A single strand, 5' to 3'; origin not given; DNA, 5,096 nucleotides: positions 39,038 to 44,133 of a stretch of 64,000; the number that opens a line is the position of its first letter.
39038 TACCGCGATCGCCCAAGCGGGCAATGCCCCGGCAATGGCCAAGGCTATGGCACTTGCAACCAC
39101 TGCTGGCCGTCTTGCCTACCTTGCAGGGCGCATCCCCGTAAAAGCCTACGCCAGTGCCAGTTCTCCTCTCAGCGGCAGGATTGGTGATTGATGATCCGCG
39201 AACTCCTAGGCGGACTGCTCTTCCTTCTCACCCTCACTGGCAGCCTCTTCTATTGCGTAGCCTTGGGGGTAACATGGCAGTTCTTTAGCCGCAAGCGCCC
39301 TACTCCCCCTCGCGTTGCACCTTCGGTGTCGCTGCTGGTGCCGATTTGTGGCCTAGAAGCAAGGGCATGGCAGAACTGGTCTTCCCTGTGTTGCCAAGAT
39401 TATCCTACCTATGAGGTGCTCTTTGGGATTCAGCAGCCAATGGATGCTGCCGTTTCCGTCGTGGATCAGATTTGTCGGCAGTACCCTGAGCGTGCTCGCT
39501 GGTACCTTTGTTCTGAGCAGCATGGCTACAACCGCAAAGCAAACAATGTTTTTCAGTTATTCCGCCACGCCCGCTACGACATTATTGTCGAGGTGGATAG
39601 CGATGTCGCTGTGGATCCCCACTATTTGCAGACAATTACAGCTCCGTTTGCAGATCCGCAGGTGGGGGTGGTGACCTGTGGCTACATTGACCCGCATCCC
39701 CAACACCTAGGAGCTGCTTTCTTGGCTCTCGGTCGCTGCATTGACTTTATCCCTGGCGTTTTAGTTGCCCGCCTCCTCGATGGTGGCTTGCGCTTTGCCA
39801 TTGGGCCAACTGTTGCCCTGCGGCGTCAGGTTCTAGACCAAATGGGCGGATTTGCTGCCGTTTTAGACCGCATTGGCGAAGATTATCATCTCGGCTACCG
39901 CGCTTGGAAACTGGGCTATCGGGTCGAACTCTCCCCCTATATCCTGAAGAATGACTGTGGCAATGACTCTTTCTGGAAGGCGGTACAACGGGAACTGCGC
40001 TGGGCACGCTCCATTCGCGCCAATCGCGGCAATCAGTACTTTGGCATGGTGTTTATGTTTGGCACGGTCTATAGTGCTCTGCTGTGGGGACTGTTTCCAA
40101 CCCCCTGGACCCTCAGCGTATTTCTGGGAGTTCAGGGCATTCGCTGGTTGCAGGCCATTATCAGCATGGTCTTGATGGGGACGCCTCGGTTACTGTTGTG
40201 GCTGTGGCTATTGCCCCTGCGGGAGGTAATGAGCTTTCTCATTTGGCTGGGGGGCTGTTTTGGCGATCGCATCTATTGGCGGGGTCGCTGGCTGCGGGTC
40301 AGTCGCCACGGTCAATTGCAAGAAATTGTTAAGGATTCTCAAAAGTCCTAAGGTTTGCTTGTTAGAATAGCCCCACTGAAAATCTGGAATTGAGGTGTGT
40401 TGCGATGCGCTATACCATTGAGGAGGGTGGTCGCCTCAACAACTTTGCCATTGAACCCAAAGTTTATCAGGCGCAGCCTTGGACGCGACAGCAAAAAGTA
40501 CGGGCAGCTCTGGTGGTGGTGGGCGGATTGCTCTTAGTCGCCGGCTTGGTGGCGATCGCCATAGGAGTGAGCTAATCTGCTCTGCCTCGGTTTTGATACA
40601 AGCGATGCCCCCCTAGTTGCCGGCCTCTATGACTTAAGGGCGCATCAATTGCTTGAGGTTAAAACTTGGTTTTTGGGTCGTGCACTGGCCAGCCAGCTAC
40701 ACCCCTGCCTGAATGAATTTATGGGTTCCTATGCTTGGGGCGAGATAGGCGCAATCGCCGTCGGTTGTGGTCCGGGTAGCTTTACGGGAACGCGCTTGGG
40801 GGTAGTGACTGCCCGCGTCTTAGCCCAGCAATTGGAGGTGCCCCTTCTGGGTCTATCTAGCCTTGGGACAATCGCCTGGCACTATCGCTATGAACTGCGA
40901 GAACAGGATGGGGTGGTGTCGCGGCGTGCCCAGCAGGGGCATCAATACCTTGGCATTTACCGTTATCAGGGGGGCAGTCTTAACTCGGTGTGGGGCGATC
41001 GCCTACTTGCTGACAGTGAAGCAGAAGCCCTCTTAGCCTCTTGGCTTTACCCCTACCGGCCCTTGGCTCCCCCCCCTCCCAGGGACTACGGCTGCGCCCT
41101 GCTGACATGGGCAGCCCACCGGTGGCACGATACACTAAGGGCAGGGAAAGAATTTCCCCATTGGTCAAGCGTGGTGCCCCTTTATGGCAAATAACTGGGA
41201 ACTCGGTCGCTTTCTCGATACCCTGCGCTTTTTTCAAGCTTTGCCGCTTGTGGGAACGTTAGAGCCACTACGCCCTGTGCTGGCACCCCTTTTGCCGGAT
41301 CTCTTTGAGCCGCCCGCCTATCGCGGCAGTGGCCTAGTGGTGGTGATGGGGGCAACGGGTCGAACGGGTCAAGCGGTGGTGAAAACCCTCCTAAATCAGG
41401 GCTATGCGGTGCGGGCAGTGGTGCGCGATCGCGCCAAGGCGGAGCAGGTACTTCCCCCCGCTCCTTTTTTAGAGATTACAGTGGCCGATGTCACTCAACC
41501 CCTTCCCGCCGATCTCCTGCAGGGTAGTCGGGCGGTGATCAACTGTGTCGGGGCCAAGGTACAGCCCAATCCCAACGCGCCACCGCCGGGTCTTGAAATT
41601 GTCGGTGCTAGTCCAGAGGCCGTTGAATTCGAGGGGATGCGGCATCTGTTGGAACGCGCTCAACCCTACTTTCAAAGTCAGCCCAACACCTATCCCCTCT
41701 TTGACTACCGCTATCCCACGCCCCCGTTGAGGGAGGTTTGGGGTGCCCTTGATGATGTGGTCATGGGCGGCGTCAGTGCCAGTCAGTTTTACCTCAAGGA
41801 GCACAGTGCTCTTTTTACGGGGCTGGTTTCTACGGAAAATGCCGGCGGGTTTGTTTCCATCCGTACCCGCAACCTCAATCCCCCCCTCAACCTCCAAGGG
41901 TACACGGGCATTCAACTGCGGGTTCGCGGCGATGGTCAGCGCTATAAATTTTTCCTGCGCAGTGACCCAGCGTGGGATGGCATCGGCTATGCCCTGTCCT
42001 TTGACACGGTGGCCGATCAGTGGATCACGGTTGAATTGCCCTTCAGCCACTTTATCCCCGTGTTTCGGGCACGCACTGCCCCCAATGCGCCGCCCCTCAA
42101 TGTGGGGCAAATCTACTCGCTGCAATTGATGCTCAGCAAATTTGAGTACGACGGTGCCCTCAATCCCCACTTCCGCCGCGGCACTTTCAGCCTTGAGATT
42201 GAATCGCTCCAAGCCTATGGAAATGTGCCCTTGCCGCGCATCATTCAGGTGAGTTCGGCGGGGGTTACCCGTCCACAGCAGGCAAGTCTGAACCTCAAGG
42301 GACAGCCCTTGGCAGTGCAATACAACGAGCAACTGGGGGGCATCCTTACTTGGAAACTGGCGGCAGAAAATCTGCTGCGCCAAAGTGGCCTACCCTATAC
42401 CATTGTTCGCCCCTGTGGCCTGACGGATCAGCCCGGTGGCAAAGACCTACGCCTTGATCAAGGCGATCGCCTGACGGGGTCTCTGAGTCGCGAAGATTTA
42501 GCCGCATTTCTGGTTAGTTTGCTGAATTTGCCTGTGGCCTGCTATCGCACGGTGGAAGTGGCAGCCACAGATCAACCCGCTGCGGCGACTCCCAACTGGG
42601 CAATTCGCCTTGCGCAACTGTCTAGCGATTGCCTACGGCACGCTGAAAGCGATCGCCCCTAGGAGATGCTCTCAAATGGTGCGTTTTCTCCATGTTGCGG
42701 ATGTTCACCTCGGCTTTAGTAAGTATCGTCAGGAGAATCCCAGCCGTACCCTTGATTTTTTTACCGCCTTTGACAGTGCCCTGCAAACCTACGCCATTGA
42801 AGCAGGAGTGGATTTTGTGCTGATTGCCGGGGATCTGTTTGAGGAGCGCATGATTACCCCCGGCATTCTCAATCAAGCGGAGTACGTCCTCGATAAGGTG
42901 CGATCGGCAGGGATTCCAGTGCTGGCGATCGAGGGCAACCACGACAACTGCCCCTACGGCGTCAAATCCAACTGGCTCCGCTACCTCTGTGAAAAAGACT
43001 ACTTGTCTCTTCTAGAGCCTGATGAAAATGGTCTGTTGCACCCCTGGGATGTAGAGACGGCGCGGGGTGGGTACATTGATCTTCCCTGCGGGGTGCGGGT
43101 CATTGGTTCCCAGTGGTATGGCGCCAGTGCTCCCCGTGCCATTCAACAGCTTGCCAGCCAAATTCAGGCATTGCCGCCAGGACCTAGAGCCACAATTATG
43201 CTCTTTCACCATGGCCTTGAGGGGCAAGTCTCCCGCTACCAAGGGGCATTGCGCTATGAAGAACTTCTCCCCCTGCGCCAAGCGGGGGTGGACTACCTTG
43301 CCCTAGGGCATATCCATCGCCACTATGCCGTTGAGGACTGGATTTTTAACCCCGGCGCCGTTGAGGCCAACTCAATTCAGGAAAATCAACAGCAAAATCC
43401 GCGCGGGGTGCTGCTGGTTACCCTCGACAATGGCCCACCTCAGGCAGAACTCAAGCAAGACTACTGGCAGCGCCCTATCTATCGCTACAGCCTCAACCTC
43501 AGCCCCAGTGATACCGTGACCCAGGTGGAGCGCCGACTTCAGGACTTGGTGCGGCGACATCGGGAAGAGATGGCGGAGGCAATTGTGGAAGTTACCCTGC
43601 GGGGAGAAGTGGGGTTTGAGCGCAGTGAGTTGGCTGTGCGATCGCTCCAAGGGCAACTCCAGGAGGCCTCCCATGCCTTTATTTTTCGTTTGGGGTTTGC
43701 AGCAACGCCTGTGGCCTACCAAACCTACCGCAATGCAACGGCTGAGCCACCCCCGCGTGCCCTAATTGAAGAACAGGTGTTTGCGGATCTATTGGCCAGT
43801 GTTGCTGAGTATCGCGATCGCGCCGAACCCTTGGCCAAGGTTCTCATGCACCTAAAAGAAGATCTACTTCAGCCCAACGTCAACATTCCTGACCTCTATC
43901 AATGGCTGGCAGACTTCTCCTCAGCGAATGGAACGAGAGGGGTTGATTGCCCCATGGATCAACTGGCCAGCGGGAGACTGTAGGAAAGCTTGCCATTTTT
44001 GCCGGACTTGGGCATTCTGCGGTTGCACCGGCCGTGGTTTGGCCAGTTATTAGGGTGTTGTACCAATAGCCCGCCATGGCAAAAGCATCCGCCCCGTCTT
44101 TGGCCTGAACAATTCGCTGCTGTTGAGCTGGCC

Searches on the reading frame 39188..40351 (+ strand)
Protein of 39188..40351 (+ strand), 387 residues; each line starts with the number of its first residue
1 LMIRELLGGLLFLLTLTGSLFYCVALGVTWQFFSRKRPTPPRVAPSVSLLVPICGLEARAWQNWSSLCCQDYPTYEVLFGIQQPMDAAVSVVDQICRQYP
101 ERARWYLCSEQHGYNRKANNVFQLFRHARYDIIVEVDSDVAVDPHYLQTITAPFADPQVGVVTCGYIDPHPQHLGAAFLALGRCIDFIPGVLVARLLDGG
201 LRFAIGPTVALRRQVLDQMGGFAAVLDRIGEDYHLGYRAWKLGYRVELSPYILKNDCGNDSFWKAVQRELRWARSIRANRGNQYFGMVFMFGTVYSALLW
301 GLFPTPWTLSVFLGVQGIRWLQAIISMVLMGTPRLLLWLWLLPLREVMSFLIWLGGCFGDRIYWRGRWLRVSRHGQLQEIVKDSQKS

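Call 36: search_protein_families(library=pfam, proteins=[window:39188-40351:+])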
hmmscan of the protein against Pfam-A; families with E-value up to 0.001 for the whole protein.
window:39188-40351:+ (387 aa): 4 families
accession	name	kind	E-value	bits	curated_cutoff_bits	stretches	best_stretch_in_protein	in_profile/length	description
PF13506.12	Glyco_transf_21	-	2.8e-39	134.8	21.7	1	101-274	2-174/174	Glycosyl transferase family 21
PF13641.12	Glyco_tranf_2_3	-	1.4e-25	91.1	27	1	68-274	24-229/230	Glycosyltransferase like family 2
PF13632.12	Glyco_trans_2_3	-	5.7e-18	65.9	27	1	132-340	1-196/198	Glycosyl transferase family group 2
PF00535.33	Glycos_transf_2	-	1.5e-10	41.7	23.3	1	48-219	1-167/168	Glycosyl transferase family 2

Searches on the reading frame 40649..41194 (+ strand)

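Call 37: search_protein_families(library=pfam, proteins=[window:40649-41194:+])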
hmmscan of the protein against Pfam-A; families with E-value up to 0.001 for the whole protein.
window:40649-41194:+ (181 aa): 1 family
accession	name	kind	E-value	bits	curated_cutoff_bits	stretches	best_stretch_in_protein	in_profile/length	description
PF00814.31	TsaD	-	1.6e-14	54.7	24.8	1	12-123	28-145/264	tRNA N6-adenosine threonylcarbamoyltransferase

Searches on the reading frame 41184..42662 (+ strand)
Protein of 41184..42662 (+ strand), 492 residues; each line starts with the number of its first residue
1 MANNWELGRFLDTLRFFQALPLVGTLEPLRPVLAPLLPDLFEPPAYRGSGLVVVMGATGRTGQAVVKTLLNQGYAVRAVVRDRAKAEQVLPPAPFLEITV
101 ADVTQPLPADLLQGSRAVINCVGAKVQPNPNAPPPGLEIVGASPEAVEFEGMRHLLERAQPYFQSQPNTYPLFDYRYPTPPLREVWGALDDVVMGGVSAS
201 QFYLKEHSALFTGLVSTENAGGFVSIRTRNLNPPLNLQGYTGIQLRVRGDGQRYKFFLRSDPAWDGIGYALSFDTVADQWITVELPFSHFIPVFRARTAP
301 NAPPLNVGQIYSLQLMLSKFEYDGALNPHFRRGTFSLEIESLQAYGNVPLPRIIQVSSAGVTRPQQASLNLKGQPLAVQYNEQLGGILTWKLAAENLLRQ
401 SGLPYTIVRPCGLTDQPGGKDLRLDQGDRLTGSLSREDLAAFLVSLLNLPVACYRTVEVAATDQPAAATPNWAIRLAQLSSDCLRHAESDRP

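Call 37: search_protein_families(library=pfam, proteins=[window:41184-42662:+])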
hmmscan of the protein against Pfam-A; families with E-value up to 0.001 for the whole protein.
window:41184-42662:+ (492 aa): 4 families
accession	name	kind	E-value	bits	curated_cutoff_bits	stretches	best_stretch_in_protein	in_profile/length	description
PF08547.18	CIA30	-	1.8e-44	152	24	1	185-339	11-157/157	Complex I intermediate-associated protein 30 (CIA30)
PF13460.12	NAD_binding_10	-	7.6e-32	111.1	27.2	2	350-448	90-182/184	NAD(P)H-binding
PF05368.20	NmrA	-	7e-09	36.1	27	1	51-123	4-78/298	NmrA-like family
PF01370.27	Epimerase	-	1.8e-05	24.7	20.9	1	52-123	1-73/240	NAD dependent epimerase/dehydratase family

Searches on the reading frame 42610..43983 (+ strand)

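Call 37: search_protein_families(library=pfam, proteins=[window:42610-43983:+])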
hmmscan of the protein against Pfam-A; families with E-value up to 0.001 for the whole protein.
window:42610-43983:+ (457 aa): 2 families
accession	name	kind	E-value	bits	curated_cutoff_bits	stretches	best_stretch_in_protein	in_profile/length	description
PF00149.33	Metallophos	-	5.7e-16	59.9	21.5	1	25-237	2-190/191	Calcineurin-like phosphoesterase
PF12850.12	Metallophos_2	-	8e-09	36.1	27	1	26-273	3-152/154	Calcineurin-like phosphoesterase superfamily domain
